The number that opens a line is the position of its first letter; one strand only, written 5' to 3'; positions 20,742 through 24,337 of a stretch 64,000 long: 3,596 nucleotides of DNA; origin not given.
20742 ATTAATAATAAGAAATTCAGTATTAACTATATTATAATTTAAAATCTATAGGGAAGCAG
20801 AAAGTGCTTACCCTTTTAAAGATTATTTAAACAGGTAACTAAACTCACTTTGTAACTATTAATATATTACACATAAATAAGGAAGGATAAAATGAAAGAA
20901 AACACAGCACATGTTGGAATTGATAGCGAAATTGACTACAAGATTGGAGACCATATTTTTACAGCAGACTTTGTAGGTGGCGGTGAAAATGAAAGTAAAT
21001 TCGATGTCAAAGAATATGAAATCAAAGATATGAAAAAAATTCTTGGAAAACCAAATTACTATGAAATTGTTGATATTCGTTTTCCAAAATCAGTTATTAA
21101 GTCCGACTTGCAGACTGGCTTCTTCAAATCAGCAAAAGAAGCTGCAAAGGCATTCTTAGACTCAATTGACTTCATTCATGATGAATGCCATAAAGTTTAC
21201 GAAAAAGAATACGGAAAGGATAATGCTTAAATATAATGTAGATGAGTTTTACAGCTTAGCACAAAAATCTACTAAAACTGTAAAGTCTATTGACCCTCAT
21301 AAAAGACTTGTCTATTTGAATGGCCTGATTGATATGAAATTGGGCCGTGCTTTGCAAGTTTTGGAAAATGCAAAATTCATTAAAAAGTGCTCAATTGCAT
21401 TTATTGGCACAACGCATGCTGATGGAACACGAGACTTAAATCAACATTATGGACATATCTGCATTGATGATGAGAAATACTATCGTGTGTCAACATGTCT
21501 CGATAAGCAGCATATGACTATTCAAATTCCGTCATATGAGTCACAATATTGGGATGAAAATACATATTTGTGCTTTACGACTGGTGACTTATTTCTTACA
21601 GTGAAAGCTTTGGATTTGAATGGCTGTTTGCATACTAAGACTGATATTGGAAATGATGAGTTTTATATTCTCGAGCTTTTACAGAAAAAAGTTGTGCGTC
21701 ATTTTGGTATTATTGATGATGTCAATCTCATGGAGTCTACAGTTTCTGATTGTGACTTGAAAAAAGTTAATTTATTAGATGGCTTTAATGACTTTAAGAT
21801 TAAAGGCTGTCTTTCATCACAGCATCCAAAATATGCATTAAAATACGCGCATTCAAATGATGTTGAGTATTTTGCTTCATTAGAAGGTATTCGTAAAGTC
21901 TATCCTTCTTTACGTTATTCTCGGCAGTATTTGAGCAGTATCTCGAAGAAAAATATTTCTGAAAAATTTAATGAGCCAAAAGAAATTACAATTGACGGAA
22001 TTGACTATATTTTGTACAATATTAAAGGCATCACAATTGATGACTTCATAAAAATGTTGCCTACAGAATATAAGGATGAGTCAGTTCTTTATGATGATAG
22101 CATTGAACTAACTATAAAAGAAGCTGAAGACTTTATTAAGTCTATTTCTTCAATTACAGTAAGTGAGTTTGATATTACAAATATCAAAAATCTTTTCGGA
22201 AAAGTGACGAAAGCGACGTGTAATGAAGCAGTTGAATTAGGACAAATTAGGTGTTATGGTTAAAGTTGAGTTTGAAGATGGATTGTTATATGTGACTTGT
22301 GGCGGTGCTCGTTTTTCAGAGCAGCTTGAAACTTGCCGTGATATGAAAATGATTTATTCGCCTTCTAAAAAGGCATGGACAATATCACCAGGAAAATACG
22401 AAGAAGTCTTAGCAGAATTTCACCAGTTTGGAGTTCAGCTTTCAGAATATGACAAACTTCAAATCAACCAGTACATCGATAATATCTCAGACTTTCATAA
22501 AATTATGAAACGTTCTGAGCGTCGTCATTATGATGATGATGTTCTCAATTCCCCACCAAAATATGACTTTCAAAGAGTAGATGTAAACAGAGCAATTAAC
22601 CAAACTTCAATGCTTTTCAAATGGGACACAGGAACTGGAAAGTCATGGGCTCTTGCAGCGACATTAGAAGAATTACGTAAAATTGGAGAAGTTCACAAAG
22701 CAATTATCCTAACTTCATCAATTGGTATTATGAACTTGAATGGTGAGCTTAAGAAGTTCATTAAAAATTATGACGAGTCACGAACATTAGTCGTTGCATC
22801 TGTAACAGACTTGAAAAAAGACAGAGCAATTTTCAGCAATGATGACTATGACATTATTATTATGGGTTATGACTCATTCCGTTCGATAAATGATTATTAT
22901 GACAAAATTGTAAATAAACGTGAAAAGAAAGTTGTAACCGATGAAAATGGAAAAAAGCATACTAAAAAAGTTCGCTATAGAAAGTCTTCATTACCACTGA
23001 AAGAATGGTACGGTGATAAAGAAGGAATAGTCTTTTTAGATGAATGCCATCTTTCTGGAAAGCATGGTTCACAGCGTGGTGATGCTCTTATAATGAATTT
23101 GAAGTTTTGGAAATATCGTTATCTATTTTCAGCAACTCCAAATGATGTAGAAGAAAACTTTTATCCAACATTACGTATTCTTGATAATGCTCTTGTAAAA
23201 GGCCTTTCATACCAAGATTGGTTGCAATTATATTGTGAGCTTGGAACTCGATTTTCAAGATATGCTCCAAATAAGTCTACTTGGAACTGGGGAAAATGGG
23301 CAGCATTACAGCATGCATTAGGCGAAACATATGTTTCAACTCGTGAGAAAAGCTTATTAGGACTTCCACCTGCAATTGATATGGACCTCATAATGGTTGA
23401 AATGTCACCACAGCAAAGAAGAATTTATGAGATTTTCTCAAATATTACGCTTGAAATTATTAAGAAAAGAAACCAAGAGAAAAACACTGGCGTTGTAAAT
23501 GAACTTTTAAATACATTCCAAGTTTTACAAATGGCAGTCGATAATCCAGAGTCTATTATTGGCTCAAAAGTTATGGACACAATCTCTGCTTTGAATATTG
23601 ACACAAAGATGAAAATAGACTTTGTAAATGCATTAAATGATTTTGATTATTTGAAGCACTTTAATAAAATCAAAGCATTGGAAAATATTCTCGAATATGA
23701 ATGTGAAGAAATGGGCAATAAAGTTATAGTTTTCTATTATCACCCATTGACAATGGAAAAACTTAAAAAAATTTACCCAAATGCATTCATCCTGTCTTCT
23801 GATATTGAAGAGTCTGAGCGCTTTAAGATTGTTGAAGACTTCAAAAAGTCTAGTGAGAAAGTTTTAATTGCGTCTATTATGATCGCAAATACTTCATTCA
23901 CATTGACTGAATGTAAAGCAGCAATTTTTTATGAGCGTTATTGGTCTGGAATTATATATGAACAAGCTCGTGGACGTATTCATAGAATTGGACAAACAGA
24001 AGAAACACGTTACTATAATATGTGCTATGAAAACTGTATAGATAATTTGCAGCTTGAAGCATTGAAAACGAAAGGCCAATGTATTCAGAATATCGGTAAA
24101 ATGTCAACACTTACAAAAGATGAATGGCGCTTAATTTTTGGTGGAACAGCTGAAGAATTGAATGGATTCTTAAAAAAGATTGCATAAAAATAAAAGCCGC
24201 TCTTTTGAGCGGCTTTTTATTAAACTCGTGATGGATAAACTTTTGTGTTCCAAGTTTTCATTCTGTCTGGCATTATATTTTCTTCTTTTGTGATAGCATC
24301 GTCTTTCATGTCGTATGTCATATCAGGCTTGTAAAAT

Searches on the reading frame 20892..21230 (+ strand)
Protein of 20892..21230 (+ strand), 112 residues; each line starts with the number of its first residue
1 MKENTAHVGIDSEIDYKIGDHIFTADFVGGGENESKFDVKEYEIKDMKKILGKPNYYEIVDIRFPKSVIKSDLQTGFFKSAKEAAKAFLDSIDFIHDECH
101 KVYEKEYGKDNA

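Call 36: search_protein_families(library=pfam, alignment_id=A3, max_evalue=0.1)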
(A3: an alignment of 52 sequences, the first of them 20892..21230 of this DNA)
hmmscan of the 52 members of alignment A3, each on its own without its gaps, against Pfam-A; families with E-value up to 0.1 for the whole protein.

A. member 1, window:20892-21230:+ (112 aa): 0 families

B. families by the number of members that match (of 52 scanned): 61 families (the first 25 are shown)
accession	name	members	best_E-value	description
PF09723.15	Zn_ribbon_8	2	0.0027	Zinc ribbon domain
PF01155.25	HypA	2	0.018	Hydrogenase/urease nickel incorporation, metallochaperone, hypA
PF02511.20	Thy1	1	1e-34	Thymidylate synthase complementing protein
PF00265.24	TK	1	1.1e-27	Thymidine kinase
PF00383.29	dCMP_cyt_deam_1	1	9.5e-23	Cytidine and deoxycytidylate deaminase zinc-binding region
PF14437.12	MafB19-deam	1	8e-12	MafB19-like deaminase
PF01165.25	Ribosomal_S21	1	8.1e-12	Ribosomal protein S21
PF04055.27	Radical_SAM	1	8.3e-09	Radical SAM superfamily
PF13328.12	HD_4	1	1.6e-08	HD domain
PF14439.12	Bd3614-deam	1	7.8e-05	Bd3614-like deaminase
PF14311.12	DUF4379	1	8.3e-05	Probable Treble clef zinc finger domain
PF25206.1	DUF7836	1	0.00033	Domain of unknown function (DUF7836)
PF04519.19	Bactofilin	1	0.00046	Polymer-forming cytoskeletal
PF01966.28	HD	1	0.00069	HD domain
PF14369.11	Zn_ribbon_19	1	0.00082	zinc-ribbon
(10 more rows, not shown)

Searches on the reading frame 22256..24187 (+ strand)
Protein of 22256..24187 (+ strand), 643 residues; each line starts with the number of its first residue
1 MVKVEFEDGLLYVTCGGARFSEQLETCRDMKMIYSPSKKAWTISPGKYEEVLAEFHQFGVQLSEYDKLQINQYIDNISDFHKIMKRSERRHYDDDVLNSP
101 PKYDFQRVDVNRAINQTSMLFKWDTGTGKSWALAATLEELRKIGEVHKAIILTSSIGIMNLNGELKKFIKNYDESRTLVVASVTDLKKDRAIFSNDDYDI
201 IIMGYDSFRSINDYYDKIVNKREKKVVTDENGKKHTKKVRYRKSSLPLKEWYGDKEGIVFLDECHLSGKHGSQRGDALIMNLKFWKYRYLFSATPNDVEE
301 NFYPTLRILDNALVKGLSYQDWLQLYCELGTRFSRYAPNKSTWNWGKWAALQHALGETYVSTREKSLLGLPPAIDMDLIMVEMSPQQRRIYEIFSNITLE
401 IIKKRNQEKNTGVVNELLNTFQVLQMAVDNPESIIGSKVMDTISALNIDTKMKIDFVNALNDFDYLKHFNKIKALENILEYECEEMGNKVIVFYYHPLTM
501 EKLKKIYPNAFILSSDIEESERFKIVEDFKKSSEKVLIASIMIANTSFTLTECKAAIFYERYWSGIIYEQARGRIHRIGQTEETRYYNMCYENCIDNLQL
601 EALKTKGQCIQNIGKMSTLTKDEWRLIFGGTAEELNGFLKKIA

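Call 68: search_protein_families(library=phrogs, proteins=[window:22256-24187:+], max_evalue=0.001)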
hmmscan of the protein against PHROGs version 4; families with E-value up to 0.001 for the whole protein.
window:22256-24187:+ (643 aa): 8 families
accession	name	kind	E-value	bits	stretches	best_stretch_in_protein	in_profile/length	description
phrog_62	-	DNA, RNA and nucleotide metabolism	8.7e-63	213.4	1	75-608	675-1127/1881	DNA helicase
phrog_16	-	DNA, RNA and nucleotide metabolism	1.3e-14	54.4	2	458-584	458-590/986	DNA helicase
phrog_24008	-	DNA, RNA and nucleotide metabolism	8e-08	31.6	1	39-230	425-601/1006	helicase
phrog_29996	-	unknown function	1.7e-05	24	1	471-592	1016-1142/1189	-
phrog_9690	-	DNA, RNA and nucleotide metabolism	3.4e-05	24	1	500-583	176-261/306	DNA helicase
phrog_11354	-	unknown function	6.2e-05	23.7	1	527-609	17-100/116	-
phrog_23807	-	unknown function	0.00049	18.9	0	485-583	527-637/1053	-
phrog_19077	-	other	0.00085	20.2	0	40-81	63-105/209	protease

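Call 94: search_dna_similar(query=window:22256-24187:+, collection=phages, mode=protein, max_rows=12)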
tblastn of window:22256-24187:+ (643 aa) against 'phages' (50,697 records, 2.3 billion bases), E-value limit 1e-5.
Records with a match: 93; places in all: 93; records where one place covers at least 80% of the query: 0.
Best place of each record, by identity: <60% 93.
By first word of the organism name: Streptococcus 36; Paenibacillus 23; Gordonia 4; Caulobacter 4; Vibrio 4; Bacillus 3; Arthrobacter 3; Thermoanaerobacterium 2; Listeria 2; Faecalibacterium 2; and 7 more.
By host as written in the record: Paenibacillus larvae 2017 10; Paenibacillus larvae F1A 8; Caulobacter vibrioides CB15 4; Vibrio sp. F12 4; - 3; Thermoanaerobacterium saccharolyticum JW/SL-YS485 2; Streptococcus pneumoniae strain R6 2; Gordonia malaquae BEN700 2; and 49 more.
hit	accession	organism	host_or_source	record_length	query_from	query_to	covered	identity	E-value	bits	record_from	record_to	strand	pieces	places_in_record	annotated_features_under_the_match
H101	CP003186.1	Thermoanaerobacterium phage THSA-485A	Thermoanaerobacterium saccharolyticum ...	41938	255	628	58%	24.9%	2e-14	83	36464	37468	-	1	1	SNF2-related protein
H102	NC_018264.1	Thermoanaerobacterium phage THSA-485A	Thermoanaerobacterium saccharolyticum ...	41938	255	628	58%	24.9%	2e-14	83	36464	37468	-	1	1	DNA helicase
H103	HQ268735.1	Streptococcus phage Dp-1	Streptococcus pneumoniae strain R6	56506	257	608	55%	24.5%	3e-6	57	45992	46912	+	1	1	putative ATP-dependent helicase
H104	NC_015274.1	Streptococcus phage Dp-1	Streptococcus pneumoniae strain R6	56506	257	608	55%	24.5%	3e-6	57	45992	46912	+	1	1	putative ATP-dependent helicase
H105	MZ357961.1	Bacillus phage Flasso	Bacillus cereus MCR1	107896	257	621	57%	23.0%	5e-8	62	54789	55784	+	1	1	helicase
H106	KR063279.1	Gordonia phage GMA3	Gordonia malaquae BEN700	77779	258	579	50%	22.8%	4e-6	56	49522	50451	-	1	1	putative helicase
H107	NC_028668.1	Gordonia phage GMA3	Gordonia malaquae BEN700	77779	258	579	50%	22.8%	4e-6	56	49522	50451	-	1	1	DNA helicase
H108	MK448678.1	Streptococcus phage Javan135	Streptococcus dysgalactiae ERR085023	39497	348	606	40%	26.5%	3e-8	63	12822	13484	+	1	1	DNA helicase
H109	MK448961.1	Streptococcus phage Javan494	Streptococcus pyogenes Manfredo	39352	348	606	40%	26.2%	3e-8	63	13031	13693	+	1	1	DNA helicase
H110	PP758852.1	Streptococcus phage phiGBSVK-D_GBSInt2.2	Streptococcus agalactiae JN_AR_GBS124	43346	348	606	40%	25.8%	1e-7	61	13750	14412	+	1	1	DNA helicase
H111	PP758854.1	Streptococcus phage phiGBSVK-D_GBSInt4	Streptococcus agalactiae JN_AR_GBS2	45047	348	606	40%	25.8%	1e-7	61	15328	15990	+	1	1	DNA helicase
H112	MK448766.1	Streptococcus phage Javan465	Streptococcus pyogenes ERR172100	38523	348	606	40%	25.8%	1e-7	61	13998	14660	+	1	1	DNA helicase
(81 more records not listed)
